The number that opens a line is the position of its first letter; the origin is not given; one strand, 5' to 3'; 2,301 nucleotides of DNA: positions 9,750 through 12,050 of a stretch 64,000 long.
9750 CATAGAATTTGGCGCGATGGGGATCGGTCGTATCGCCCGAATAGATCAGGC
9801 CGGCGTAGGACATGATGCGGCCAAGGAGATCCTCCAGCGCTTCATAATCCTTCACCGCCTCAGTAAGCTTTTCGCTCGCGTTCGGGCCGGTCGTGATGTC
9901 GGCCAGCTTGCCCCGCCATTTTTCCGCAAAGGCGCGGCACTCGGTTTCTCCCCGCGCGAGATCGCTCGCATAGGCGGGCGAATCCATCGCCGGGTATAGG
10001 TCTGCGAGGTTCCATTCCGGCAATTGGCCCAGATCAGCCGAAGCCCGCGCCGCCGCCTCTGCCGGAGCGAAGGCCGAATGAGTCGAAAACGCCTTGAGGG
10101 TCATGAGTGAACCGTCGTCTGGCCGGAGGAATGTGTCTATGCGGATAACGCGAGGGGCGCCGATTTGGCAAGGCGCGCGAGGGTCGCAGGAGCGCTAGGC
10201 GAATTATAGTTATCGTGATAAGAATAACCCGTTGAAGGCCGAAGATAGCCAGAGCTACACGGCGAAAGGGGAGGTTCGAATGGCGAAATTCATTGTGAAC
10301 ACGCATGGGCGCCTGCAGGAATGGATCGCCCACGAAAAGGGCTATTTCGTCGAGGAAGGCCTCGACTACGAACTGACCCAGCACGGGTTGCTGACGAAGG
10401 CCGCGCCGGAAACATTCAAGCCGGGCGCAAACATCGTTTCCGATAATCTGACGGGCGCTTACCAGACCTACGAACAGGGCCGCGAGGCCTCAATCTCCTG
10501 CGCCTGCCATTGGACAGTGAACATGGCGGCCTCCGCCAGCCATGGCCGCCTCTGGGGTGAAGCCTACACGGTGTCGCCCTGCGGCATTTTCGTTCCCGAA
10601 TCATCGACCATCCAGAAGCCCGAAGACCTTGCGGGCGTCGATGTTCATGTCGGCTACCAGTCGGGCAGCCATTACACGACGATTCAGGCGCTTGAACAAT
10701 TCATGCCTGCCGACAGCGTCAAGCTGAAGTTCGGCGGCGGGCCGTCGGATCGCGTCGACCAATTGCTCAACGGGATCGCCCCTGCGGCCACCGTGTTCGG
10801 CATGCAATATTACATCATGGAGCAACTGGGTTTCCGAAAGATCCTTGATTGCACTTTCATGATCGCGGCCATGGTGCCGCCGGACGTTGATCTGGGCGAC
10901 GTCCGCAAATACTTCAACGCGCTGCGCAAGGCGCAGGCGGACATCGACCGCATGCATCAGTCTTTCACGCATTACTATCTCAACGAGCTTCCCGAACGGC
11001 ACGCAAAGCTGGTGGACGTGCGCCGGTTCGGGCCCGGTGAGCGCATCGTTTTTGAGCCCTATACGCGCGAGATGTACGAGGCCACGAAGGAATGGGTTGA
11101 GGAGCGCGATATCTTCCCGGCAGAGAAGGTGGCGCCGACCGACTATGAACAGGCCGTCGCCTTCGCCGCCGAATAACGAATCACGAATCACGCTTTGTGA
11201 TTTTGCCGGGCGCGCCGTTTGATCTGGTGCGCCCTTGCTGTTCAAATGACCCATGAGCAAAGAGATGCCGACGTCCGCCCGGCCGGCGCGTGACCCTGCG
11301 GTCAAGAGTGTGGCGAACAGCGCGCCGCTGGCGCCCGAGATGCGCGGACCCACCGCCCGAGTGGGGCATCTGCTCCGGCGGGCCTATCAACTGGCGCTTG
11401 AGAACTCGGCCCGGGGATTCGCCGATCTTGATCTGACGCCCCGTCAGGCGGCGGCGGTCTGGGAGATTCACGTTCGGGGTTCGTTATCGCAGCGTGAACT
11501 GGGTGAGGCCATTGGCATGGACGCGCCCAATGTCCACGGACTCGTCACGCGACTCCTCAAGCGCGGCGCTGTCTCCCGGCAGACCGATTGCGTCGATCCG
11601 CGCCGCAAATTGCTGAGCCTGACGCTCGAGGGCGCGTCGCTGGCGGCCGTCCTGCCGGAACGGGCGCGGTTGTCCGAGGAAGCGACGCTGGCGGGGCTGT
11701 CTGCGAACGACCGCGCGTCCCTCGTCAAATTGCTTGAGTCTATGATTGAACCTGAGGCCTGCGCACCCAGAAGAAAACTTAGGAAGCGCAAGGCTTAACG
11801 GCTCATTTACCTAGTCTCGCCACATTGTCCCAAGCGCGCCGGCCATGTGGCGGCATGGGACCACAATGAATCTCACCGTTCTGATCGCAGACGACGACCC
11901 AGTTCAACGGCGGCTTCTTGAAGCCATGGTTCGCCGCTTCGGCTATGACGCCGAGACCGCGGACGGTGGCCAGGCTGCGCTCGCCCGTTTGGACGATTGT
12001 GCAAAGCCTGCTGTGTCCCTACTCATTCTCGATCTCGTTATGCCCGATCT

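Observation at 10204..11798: Signal-peptide-less 'substrate-binding protein' with a CACHW motif plus MarR: possible cytoplasmic enzyme or sensor module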

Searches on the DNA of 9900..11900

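Call 85: search_rna_families(source=window, start=9900, end=11900, threshold=evalue, max_evalue=1)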
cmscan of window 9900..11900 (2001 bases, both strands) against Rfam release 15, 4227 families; matches with E-value up to 1: 1.
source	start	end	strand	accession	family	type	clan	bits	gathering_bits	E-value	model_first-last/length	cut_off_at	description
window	9906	9984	+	RF01386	isrB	Gene; sRNA;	-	21.2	35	0.58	1-87/87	no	isrB Hfq binding RNA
